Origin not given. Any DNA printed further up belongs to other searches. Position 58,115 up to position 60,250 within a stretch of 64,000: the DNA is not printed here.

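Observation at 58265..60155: Single ORF fusing a full TetR regulator to a full Rieske oxygenase alpha subunit, with a palindromic operator candidate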

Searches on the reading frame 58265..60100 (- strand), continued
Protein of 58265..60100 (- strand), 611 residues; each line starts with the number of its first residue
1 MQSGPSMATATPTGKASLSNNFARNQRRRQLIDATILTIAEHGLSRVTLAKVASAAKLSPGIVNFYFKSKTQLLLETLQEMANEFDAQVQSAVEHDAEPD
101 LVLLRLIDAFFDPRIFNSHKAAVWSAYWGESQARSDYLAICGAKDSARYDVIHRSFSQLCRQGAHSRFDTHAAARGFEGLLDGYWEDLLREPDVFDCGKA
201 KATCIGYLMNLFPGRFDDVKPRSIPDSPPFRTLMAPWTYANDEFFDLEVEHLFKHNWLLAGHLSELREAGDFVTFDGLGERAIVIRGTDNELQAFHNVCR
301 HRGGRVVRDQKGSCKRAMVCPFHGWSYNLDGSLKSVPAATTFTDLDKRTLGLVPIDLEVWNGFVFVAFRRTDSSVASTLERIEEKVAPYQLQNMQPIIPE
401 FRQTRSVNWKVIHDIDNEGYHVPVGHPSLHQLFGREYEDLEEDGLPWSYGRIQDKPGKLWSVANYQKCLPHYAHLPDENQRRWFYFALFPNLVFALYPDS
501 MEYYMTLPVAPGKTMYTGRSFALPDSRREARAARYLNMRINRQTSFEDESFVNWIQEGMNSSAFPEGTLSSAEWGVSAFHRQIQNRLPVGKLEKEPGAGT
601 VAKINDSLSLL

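Call 8: find_related_loci(query=window:58265-60100:-, collection=genome_contigs, flank=8000)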
Query window:58265-60100:- (611 aa) in genome_contigs; peptide patterns used: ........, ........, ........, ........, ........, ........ (x = any residue, [..] = any of these).
126 stretches matched a pattern; 114 encode a relative of the query (tblastn E <= 1e-3); the best 80 are kept; 80 distinct loci.
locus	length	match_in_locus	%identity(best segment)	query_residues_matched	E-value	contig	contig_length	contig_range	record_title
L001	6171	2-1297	96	177-608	0e+0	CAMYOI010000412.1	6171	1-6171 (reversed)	MAG: uncultured Gammaproteobacteria bacterium isolate FCS_Gamma_070 genome assembly, contig: scaffold_13900, whole genom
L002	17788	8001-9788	43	19-605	2e-156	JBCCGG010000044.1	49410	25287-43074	MAG: Pseudomonadota bacterium isolate P01_B01_bin.38 k141_165344_length_49410_cov_25.4037, whole genome shotgun sequence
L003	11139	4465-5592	55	233-608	1e-142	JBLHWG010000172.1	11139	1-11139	MAG: Halioglobus sp. isolate 3300046534_21 Ga0491194_0014686, whole genome shotgun sequence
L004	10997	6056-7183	54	233-608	5e-142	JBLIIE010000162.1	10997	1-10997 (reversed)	MAG: Granulosicoccus sp. isolate 3300054696_161 Ga0535666_0011231, whole genome shotgun sequence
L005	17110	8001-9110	52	233-602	5e-131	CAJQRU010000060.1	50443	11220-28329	MAG: uncultured Gammaproteobacteria bacterium isolate RIS_SAG_16 genome assembly, contig: c_000000001246, whole genome s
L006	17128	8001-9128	51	233-608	1e-129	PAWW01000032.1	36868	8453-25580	MAG: Acidiferrobacteraceae bacterium isolate SAT1331 113859, whole genome shotgun sequence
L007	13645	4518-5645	51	233-608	4e-129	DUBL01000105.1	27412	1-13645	MAG TPA_asm: Gammaproteobacteria bacterium isolate UWMA-0301 NODE_2387_length_27412_cov_0.093875, whole genome shotgun s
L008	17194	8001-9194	49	216-608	5e-129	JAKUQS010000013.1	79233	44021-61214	MAG: Gammaproteobacteria bacterium isolate ALOHA_A2.5_35 A2.5-Gammaproteobacteria-3_13, whole genome shotgun sequence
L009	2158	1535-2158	95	1-208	3e-133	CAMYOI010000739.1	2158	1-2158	MAG: uncultured Gammaproteobacteria bacterium isolate FCS_Gamma_070 genome assembly, contig: scaffold_38843, whole genom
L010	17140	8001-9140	50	231-608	7e-121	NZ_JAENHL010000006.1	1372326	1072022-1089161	Taklimakanibacter albus strain YIM B02566 GCM70020045_6, whole genome shotgun sequence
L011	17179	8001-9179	47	216-608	8e-116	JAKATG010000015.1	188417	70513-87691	MAG: Proteobacteria bacterium isolate YP2.bin35 NODE_70_length_188417_cov_7.226741, whole genome shotgun sequence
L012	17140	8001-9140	49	231-608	4e-115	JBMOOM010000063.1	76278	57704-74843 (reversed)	MAG: Pseudomonadota bacterium isolate Betzabe_MAG102 MAG102_63, whole genome shotgun sequence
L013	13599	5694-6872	47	216-608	4e-114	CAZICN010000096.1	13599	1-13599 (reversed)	MAG TPA_asm: uncultured Aestuariivirga sp. isolate SRP302895_co1_481 genome assembly, contig: NODE_8760_length_13599_cov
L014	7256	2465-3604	48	231-608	5e-114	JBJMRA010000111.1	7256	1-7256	MAG: Hyphomicrobiales bacterium isolate H1_18_all_fractions_metab_conc_19_64_12 k255_3903854, whole genome shotgun seque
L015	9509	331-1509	47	216-608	6e-114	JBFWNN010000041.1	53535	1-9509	MAG: Parvibaculaceae bacterium isolate CA_2019_TPBF_113 NODE_4194_length_53535_cov_7.399603_TPBF, whole genome shotgun s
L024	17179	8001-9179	45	229-608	1e-106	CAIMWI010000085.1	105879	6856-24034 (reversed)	MAG: uncultured Rhodobacterales bacterium isolate KT_bin-2949 genome assembly, contig: bin-2949:85/88, whole genome shot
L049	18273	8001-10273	43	219-608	3e-99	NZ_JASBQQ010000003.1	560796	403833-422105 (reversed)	Defluviimonas aestuarii strain JCM 18630 NODE_3_length_560796_cov_152.729763, whole genome shotgun sequence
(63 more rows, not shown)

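Call 9: list_cluster_members(proteins=[P0033, P0083, P0095, P0108, P0120, P0030, P0035, P0009, P0019, P0100])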
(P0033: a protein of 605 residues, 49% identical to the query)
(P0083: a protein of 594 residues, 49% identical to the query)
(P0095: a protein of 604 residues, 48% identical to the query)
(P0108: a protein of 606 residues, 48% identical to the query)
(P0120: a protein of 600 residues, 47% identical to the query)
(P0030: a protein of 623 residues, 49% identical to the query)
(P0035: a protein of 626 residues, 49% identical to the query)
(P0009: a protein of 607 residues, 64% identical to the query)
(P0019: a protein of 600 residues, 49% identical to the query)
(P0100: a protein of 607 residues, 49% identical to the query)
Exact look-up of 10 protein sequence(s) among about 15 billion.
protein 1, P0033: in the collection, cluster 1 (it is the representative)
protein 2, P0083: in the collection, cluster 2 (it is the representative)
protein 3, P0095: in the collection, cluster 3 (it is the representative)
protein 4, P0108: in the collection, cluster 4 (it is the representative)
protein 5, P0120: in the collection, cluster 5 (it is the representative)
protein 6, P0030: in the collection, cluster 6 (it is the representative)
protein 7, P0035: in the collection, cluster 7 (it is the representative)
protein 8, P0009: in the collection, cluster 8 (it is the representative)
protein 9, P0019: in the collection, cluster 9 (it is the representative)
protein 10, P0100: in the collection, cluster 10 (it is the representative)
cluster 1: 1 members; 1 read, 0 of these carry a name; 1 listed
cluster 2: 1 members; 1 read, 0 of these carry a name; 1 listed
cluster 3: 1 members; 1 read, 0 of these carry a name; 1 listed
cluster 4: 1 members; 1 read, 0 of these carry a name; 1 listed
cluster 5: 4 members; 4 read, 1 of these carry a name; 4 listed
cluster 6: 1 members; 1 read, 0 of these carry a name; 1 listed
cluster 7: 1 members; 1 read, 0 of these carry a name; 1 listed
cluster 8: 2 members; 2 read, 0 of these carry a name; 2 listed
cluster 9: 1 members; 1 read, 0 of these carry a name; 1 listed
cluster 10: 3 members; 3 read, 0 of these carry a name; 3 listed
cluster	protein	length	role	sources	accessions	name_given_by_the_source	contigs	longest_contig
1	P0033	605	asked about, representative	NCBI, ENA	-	-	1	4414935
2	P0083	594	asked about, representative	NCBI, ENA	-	-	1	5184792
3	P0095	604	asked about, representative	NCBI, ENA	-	-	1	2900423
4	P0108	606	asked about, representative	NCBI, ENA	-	-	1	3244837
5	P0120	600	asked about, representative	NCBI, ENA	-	-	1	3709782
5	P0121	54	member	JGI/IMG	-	hypothetical protein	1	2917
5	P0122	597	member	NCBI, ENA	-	-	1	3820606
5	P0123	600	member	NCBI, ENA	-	-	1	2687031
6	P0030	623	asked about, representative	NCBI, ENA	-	-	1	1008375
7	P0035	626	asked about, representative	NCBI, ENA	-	-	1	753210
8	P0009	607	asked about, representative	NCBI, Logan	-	-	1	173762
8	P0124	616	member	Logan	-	-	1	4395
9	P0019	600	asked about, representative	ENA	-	-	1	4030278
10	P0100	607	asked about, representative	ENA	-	-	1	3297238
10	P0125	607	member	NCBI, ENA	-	-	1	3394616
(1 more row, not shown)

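Call 10: search_solved_structures(query=window:58265-60100:-, max_evalue=0.00001, show_alignments=1)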
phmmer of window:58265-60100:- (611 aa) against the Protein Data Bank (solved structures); distinct sequences matched with E-value up to 0.00001: 40.
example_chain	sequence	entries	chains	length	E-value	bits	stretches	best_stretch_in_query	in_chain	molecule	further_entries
6y9c_A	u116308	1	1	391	6.7e-31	110.8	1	237-429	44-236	Carnitine monooxygenase oxygenase subunit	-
6y8j_A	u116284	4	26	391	9.2e-31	110.4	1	237-429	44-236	Carnitine monooxygenase oxygenase subunit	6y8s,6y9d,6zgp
3vca_A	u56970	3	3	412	8.1e-28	100.7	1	238-435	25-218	Ring-hydroxylating dioxygenase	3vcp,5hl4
4qup_A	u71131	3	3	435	9.3e-28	100.5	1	238-435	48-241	Monoxygenase; demethylase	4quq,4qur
3n0q_A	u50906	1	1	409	1.7e-25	93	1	239-434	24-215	Putative aromatic-ring hydroxylating dioxygenase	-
2ckf_A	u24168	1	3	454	5.2e-24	88.1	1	241-428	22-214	RING-HYDROXYLATING DIOXYGENASE ALPHA SUBUNIT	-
3en1_A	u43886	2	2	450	1.9e-23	86.2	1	235-368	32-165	Benzene 1,2-dioxygenase subunit alpha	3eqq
2gbw_A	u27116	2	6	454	3.5e-23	85.3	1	239-436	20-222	Biphenyl 2,3-Dioxygenase Alpha Subunit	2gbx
1uli_A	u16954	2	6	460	1.3e-22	83.5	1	234-368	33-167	biphenyl dioxygenase large subunit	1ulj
2yfi_A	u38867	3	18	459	9.1e-22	80.7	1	231-344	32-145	BIPHENYL DIOXYGENASE SUBUNIT ALPHA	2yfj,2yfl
2xsh_A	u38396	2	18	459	9.1e-22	80.7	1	231-344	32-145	BIPHENYL DIOXYGENASE SUBUNIT ALPHA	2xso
2xr8_A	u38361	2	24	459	9.2e-22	80.7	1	231-344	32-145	BIPHENYL DIOXYGENASE SUBUNIT ALPHA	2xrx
5aeu_A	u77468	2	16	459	9.2e-22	80.7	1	231-344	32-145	BIPHENYL DIOXYGENASE SUBUNIT ALPHA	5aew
9vdb_A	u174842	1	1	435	1.3e-21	80.1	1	237-427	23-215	Ring hydroxylating dioxygenase, alpha subunit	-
9o71_A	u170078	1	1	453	1.8e-21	79.7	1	239-443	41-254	Phenylpropionate dioxygenase-like ring-hydroxylating dioxygenase large terminal subunit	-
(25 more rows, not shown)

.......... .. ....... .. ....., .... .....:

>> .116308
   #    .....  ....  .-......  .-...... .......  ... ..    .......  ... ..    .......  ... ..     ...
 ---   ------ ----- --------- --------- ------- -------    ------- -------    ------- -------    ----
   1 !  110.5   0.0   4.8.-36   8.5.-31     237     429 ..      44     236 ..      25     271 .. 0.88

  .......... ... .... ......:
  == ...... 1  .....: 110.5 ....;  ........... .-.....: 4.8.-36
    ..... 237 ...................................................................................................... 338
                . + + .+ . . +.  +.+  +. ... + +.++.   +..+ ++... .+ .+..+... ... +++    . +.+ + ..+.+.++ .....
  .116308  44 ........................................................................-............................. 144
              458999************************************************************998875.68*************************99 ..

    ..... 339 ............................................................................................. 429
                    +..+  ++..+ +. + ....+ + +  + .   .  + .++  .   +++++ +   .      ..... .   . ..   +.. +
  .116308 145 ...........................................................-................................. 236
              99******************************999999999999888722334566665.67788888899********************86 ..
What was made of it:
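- On Group V quaternary-ammonium Rieske monooxygenases (CntA / GbcA / Stc2): The aligned residue is D416 (call 10).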

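Call 12: find_encoding_contigs(protein=P0003, flank=10000, max_places=2)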
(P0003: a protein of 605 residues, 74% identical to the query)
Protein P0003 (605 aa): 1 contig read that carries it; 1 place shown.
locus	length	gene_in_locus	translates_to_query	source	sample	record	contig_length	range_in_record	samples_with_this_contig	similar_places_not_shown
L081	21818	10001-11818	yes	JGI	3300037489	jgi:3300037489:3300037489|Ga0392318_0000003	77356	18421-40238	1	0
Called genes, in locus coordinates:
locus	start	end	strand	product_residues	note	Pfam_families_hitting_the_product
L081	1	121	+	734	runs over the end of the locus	PF05226:CHASE2, PF00211:Guanylate_cyc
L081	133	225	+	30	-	-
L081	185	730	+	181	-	PF04773:FecR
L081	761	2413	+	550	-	-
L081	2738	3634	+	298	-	PF28239:Npun_R2479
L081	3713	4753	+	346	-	PF00072:Response_reg, PF00211:Guanylate_cyc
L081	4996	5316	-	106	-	PF00072:Response_reg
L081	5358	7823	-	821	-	PF00027:cNMP_binding, PF12860:PAS_7, PF00512:HisKA, PF02518:HATPase_c, PF00072:Response_reg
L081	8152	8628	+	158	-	PF00892:EamA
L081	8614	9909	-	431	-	PF01593:Amino_oxidase, PF07992:Pyr_redox_2 (faint), PF13450:NAD_binding_8, PF13738:Pyr_redox_3 (faint), PF01593:Amino_oxidase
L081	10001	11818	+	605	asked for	PF00440:TetR_N, PF13977:TetR_C_6, PF00355:Rieske, PF00848:Ring_hydroxyl_A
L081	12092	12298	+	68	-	-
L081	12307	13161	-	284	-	PF00528:BPD_transp_1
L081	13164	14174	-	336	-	PF00528:BPD_transp_1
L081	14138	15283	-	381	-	PF00005:ABC_tran, PF08402:TOBE_2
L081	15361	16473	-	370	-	PF01547:SBP_bac_1, PF13416:SBP_bac_8, PF13343:SBP_bac_6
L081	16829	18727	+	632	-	PF16177:ACAS_N, PF00501:AMP-binding, PF13193:AMP-binding_C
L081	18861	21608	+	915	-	PF00069:Pkinase, PF07714:PK_Tyr_Ser-Thr, PF14559:TPR_19 (faint), PF08238:Sel1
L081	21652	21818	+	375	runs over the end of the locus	PF01545:Cation_efflux, PF16916:ZT_dimer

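Call 13: find_encoding_contigs(protein=P0009, flank=10000, max_places=2)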
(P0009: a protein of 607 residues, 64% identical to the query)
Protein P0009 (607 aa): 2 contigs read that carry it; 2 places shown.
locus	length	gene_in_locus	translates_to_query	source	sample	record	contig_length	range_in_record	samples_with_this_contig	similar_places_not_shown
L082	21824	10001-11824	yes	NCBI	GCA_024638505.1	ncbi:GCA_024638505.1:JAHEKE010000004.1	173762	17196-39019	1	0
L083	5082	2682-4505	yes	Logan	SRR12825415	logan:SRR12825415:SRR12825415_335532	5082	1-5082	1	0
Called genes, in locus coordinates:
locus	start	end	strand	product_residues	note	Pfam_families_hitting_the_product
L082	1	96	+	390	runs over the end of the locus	PF00155:Aminotran_1_2, PF01041:DegT_DnrJ_EryC1 (weak), PF01053:Cys_Met_Meta_PP (weak)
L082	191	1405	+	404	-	PF07690:MFS_1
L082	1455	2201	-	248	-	PF12570:DUF3750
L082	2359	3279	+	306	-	PF19420:DDAH_eukar, PF02274:ADI (faint)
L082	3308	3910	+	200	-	-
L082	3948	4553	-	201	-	-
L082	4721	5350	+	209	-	PF01810:LysE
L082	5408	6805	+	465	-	PF00282:Pyridoxal_deC, PF00266:Aminotran_5 (weak)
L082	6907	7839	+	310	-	PF00892:EamA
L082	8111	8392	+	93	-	PF04828:GFA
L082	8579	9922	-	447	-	PF01266:DAO (faint), PF01593:Amino_oxidase, PF07992:Pyr_redox_2 (faint), PF12831:FAD_oxidored, PF13450:NAD_binding_8, PF13738:Pyr_redox_3 (faint), PF01593:Amino_oxidase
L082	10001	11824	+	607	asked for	PF00440:TetR_N, PF13977:TetR_C_6, PF00355:Rieske, PF00848:Ring_hydroxyl_A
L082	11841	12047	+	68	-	-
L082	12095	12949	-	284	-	PF00528:BPD_transp_1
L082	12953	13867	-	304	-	PF00528:BPD_transp_1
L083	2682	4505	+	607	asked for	PF00440:TetR_N, PF13977:TetR_C_6, PF00355:Rieske, PF00848:Ring_hydroxyl_A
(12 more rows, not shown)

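Call 14: find_encoding_contigs(protein=P0033, flank=10000, max_places=2)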
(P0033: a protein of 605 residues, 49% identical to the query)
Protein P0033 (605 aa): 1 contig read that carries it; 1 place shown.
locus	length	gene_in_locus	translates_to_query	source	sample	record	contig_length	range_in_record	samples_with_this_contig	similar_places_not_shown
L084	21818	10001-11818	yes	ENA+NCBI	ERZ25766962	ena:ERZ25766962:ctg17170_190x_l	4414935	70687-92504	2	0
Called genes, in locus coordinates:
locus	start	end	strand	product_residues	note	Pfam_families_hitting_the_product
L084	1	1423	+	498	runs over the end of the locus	PF05681:Fumerase, PF05683:Fumerase_C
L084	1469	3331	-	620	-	PF03600:CitMHS, PF02080:TrkA_C, PF00939:Na_sulph_symp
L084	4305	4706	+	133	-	PF03279:Lip_A_acyltrans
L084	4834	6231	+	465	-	PF00202:Aminotran_3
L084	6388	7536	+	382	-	-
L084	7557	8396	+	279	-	PF00149:Metallophos (weak), PF12850:Metallophos_2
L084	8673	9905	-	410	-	PF13450:NAD_binding_8, PF13738:Pyr_redox_3 (faint), PF01593:Amino_oxidase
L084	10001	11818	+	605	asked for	PF00440:TetR_N (weak), PF13977:TetR_C_6, PF00355:Rieske, PF00848:Ring_hydroxyl_A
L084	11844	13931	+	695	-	PF00724:Oxidored_FMN, PF07992:Pyr_redox_2 (weak), PF00070:Pyr_redox (faint), PF01266:DAO (weak), PF03486:HI0933_like (faint), PF07992:Pyr_redox_2 (weak), PF13450:NAD_binding_8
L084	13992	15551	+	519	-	PF06253:MTTB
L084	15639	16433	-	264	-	PF00528:BPD_transp_1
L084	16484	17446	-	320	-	PF00528:BPD_transp_1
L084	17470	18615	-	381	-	PF00005:ABC_tran, PF08402:TOBE_2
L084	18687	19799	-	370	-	PF01547:SBP_bac_1, PF13416:SBP_bac_8, PF13343:SBP_bac_6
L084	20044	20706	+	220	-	PF02630:SCO1-SenC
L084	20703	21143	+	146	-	PF04314:LpqE-like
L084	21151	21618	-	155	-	PF00383:dCMP_cyt_deam_1, PF14437:MafB19-deam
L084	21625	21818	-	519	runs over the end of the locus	PF00117:GATase, PF07722:Peptidase_C26, PF02540:NAD_synthase, PF00958:GMP_synt_C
